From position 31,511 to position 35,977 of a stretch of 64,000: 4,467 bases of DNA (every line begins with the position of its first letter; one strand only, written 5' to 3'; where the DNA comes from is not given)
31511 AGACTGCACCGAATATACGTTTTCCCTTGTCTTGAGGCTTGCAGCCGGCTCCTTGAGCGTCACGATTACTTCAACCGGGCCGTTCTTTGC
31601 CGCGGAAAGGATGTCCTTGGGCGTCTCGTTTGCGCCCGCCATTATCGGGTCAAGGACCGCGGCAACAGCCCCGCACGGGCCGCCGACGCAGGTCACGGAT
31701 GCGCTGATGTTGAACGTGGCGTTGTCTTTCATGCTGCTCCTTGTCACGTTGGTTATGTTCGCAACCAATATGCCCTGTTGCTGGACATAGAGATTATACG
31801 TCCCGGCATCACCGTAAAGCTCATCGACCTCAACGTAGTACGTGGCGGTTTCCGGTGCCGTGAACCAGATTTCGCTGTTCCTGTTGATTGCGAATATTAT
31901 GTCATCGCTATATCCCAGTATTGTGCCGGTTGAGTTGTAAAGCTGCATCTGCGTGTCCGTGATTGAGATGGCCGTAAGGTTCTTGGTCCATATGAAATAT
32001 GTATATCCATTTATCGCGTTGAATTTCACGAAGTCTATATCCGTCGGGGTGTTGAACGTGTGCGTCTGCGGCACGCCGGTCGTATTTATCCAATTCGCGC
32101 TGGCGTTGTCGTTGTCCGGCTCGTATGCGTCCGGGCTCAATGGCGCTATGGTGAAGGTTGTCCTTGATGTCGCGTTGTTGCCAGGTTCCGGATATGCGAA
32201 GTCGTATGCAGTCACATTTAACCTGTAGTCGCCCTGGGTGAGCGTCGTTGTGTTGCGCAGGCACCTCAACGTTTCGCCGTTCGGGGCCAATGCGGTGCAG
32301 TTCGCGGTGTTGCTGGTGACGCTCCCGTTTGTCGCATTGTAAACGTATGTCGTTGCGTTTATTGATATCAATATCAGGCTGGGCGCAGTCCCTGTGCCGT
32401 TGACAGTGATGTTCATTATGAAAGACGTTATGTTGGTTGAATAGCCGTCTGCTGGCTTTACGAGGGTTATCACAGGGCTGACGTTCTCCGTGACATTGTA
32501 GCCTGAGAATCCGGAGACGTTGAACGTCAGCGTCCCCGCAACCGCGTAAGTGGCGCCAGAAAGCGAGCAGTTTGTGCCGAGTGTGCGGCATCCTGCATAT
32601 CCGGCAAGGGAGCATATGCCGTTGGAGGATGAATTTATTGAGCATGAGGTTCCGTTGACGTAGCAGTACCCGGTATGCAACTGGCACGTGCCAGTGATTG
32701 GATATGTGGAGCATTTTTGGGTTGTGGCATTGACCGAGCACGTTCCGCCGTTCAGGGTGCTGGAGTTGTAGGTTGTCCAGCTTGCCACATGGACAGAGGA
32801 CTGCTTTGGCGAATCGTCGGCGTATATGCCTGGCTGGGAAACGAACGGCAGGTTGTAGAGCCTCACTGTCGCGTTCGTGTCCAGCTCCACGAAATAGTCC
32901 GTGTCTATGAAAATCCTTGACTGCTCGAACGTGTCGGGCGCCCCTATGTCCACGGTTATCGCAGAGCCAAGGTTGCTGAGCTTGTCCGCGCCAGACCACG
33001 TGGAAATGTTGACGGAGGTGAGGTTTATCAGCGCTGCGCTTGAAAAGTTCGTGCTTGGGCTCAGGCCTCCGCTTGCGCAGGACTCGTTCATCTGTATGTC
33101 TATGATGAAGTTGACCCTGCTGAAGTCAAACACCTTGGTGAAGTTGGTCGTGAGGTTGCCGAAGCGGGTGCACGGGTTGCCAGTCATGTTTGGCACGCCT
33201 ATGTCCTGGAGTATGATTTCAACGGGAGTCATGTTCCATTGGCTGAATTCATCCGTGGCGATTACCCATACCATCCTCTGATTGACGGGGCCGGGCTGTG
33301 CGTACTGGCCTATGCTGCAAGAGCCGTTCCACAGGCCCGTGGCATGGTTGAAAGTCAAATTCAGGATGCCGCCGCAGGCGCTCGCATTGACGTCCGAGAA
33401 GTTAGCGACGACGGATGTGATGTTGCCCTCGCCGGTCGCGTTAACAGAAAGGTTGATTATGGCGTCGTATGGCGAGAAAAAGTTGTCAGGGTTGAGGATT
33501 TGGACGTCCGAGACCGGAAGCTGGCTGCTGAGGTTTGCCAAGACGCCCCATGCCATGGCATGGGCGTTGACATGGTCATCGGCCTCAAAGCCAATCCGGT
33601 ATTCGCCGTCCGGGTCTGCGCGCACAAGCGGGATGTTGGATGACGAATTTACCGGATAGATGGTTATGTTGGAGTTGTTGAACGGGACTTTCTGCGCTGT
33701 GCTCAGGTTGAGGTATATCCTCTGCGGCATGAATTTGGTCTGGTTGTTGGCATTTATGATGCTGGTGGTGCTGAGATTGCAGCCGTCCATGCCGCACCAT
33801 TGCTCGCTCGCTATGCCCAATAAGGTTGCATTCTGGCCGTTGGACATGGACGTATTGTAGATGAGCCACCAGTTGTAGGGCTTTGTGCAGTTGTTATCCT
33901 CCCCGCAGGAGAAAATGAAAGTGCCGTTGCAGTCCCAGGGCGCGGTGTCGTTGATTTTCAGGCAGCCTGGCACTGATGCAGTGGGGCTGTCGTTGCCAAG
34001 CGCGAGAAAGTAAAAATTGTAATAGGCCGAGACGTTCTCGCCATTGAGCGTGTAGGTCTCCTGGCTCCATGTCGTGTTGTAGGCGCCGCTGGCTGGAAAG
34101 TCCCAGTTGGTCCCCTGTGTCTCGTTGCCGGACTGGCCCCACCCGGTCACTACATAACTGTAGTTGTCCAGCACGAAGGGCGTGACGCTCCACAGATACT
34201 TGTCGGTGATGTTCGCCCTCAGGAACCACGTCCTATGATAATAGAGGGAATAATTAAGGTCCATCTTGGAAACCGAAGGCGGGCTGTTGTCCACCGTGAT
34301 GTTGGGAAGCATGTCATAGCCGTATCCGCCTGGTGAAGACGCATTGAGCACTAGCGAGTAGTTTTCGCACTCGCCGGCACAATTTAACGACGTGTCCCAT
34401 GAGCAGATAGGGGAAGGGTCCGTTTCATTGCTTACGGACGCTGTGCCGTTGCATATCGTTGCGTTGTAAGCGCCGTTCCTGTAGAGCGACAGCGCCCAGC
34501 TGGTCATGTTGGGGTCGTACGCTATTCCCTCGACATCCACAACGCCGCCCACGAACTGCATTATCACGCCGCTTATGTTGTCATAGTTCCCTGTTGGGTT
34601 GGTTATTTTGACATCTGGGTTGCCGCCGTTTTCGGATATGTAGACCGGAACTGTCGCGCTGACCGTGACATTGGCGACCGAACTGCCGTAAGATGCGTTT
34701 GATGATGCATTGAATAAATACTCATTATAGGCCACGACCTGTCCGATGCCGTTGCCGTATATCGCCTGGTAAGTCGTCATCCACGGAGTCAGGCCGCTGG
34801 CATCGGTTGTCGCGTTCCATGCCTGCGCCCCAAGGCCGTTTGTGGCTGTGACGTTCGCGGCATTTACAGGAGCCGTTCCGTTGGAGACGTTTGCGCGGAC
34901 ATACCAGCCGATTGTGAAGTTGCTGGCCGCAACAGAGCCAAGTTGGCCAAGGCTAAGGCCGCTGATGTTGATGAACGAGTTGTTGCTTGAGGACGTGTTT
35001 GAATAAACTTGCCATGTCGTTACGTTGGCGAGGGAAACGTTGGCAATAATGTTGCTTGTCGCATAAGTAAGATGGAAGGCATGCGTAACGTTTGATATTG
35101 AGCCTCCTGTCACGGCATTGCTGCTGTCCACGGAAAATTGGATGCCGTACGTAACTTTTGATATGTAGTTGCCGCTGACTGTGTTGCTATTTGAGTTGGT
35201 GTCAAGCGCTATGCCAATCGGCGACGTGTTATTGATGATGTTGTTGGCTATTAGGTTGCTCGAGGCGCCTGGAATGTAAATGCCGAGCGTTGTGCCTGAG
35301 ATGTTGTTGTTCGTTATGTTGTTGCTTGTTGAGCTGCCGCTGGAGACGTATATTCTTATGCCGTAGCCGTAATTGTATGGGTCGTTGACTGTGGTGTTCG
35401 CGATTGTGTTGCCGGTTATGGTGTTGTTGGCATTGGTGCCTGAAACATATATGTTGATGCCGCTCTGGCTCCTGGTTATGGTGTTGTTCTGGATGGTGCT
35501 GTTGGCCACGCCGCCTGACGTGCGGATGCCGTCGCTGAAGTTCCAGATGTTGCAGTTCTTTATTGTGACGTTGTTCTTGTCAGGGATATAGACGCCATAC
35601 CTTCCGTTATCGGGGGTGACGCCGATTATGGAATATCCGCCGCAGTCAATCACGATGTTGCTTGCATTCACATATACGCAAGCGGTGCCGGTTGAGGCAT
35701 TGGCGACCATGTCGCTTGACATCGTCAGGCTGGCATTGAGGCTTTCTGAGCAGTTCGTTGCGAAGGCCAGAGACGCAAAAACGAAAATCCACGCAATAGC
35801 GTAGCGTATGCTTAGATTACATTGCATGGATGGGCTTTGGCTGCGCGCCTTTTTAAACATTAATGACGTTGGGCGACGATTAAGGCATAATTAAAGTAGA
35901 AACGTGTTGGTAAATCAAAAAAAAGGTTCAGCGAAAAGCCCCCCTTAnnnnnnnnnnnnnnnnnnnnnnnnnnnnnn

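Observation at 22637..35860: Giant (about 4,400 aa) multidomain surface protein with an embedded subtilisin, RCC1 propeller and about 25 sequon-saturated Ig-like repeats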

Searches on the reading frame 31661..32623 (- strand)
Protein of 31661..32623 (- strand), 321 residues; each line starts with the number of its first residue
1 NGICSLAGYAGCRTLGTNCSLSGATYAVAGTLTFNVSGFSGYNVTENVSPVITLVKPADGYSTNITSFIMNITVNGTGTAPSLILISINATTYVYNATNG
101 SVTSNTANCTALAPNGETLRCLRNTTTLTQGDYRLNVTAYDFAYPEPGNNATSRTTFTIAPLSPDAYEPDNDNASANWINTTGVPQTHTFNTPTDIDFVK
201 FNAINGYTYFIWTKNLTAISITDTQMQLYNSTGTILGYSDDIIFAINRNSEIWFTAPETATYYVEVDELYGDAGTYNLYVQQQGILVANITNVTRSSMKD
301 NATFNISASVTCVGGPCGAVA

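Call 24: search_protein_families(library=pfam, proteins=[window:31661-32623:-], max_evalue=1)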
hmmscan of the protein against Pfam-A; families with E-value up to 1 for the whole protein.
window:31661-32623:- (321 aa): 3 families
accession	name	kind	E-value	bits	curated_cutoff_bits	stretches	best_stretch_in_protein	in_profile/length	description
PF04151.21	PPC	-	0.00043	21.5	25.9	1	197-267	3-69/70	Bacterial pre-peptidase C-terminal domain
PF22252.2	PNGase_F-II_N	-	0.016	15.3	27.6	1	185-256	42-112/173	N-glycanase peptide, N-terminal domain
PF11797.14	WxLIP_HBD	-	0.056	13.8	28.9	1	84-159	56-128/138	WxL Interacting Protein, host binding domain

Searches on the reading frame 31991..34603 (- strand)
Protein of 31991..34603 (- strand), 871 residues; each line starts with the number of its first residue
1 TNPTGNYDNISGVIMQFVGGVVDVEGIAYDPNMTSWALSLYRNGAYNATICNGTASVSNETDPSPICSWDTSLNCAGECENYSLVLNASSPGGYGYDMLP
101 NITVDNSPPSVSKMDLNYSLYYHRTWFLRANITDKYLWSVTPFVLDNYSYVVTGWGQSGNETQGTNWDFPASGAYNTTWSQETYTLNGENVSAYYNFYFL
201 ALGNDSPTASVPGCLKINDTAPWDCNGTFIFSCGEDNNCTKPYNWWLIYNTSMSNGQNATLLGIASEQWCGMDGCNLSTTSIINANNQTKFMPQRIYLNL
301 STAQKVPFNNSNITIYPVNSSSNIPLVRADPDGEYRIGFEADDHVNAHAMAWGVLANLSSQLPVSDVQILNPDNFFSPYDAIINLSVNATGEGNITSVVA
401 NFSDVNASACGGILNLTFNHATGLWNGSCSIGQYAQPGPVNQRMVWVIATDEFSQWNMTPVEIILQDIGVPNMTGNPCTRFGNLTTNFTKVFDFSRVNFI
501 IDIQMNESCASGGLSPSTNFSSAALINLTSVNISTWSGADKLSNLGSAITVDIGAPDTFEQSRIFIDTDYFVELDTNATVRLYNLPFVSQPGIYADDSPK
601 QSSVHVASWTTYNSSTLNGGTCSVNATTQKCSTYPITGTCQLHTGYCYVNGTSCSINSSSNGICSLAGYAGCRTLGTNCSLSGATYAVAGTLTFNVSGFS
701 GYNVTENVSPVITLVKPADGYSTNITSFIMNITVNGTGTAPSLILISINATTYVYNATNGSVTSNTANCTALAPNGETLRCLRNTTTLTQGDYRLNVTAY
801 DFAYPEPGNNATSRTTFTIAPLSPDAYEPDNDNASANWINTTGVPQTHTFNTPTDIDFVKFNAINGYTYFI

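Call 31: find_homologous_proteins(query=window:31991-34603:-, max_evalue=0.001)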
Query window:31991-34603:- (871 aa): 1 proteins with E <= 0.001 among 8000 candidates.
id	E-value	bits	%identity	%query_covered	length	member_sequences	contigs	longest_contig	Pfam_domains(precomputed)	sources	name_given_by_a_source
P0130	1.1e-103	366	35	68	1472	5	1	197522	PF19077.7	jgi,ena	-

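Call 32: find_encoding_contigs(protein=P0130, flank=10000, max_places=4)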
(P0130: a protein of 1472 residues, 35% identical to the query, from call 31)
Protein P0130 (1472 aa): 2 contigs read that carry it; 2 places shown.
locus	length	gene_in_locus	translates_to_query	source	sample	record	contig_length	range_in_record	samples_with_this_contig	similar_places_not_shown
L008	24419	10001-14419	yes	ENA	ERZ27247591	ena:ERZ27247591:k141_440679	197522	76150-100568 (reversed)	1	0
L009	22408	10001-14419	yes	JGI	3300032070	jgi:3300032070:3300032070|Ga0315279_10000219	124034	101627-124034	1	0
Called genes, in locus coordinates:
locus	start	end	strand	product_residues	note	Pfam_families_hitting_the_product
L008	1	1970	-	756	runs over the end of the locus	-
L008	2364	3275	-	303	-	-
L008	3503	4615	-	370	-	-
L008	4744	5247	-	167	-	PF08281:Sigma70_r4_2 (faint), PF13412:HTH_24 (faint), PF13384:HTH_23 (faint)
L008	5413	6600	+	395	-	PF07705:CARDB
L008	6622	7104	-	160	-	-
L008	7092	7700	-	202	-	-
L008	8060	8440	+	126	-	-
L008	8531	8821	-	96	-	-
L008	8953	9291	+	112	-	PF02643:DUF192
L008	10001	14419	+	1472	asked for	PF19077:Big_13 (faint)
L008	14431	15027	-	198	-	PF00149:Metallophos, PF12850:Metallophos_2, PF14582:Metallophos_3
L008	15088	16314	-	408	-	PF01882:DUF58, PF00092:VWA, PF13519:VWA_2, PF13768:VWA_3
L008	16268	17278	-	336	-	PF20030:bpMoxR (faint), PF01078:Mg_chelatase, PF07726:AAA_3, PF07728:AAA_5, PF00158:Sigma54_activat (weak), PF01078:Mg_chelatase, PF07724:AAA_2 (weak), PF17863:AAA_lid_2, +5 more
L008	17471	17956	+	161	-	PF13636:Methyltranf_PUA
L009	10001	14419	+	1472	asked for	PF19077:Big_13 (faint)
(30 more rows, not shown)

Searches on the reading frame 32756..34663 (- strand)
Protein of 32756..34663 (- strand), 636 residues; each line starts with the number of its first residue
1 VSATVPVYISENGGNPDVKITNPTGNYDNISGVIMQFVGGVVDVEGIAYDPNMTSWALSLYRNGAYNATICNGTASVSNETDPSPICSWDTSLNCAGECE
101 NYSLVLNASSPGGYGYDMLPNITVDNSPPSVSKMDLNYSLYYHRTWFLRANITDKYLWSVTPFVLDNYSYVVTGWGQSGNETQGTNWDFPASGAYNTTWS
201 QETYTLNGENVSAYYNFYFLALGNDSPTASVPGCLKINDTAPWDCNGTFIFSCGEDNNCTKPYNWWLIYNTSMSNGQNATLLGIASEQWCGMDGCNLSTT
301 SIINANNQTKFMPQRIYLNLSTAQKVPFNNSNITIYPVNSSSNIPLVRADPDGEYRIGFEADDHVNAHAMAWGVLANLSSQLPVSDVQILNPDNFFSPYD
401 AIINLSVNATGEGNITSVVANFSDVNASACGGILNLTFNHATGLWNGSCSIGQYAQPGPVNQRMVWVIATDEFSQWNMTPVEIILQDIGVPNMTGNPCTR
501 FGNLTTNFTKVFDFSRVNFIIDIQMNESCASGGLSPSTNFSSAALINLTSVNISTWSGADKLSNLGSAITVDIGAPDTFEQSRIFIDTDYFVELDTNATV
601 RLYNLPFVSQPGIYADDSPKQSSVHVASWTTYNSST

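Call 60: search_solved_structures(query=window:32756-34663:-, max_evalue=1)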
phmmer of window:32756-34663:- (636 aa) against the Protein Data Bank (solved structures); distinct sequences matched with E-value up to 1: 0.

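Call 68: predict_structure(alignment_id=A2)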
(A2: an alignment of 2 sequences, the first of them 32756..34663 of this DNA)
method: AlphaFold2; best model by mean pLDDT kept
length: 636 residues; sequences in the alignment: 2
mean_pLDDT: 31.6   pTM: 0.25
mean pLDDT of the five models: 31.6, 26.5, 26.0, 25.4, 25.2
residues with pLDDT >= 90: 0; 70-90: 0; 50-70: 5; < 50: 631
segments of 3 or more residues with pLDDT < 50: 1-266, 268-295, 297-325, 328-335, 337-636
pLDDT, mean of each block of 10 residues (from residue 1): 30 31 29 31 33 33 31 28 28 30 31 27 32 24 32 33 33 33 30 33 31 30 28 27 27 27 42 38 44 44 32 30 43 44 34 35 27 34 35 31 35 34 28 31 29 25 26 31 32 29 24 27 29 27 26 27 31 34 32 34 36 32 31 30
secondary structure, 60 per line:
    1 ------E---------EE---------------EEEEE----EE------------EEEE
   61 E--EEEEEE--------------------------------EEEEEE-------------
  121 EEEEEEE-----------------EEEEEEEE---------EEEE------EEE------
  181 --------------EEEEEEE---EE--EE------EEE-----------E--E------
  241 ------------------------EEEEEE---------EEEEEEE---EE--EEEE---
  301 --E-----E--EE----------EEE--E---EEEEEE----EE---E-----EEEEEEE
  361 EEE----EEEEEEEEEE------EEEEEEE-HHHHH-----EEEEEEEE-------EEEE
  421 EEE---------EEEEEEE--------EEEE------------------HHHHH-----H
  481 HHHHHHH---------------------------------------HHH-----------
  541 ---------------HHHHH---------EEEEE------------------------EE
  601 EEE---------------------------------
elements in order: E34-38 E57-61 E64-69 E102-107 E121-127 E145-152 E162-165 E172-174 E195-201 E217-219 E265-270 E280-286 E294-297 E324-326 E333-338 E354-363 E368-377 E384-390 H392-396 E402-409 E417-423 E433-439 E448-451 H470-474 H480-487 H556-560 E570-574 E599-603

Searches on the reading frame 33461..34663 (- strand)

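Call 24: search_protein_families(library=pfam, proteins=[window:33461-34663:-], max_evalue=1)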
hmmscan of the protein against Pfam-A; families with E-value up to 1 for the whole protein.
window:33461-34663:- (401 aa): 1 family
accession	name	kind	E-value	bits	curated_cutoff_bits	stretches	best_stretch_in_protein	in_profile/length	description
PF25338.1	C2_DCK_4th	-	0.19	12.2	27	0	25-68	49-92/135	Fourth C2 domain of dock-like protein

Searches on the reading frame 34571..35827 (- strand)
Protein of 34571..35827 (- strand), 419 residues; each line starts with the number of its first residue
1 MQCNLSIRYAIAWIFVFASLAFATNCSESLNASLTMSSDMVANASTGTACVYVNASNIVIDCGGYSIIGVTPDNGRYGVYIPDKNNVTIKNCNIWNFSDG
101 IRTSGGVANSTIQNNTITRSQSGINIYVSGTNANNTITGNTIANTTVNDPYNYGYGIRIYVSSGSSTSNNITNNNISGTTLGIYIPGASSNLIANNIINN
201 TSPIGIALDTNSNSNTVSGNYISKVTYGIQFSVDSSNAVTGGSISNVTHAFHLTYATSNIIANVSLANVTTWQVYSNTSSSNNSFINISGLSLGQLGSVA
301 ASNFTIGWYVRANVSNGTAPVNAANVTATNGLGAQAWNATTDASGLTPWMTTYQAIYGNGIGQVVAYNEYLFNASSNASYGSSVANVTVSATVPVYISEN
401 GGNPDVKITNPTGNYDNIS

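Call 24: search_protein_families(library=pfam, proteins=[window:34571-35827:-], max_evalue=1)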
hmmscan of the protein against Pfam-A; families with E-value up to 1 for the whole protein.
window:34571-35827:- (419 aa): 3 families
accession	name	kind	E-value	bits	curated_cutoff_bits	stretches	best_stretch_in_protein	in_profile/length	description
PF05048.19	NosD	-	4.2e-18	66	23.6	2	53-204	37-176/212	Periplasmic copper-binding protein (NosD)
PF13229.12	Beta_helix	-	4.6e-14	52.8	25.9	2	49-175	24-138/158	Right handed beta helix region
PF13368.11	Toprim_C_rpt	-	0.15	12.4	22.3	1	74-90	12-29/57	Topoisomerase C-terminal repeat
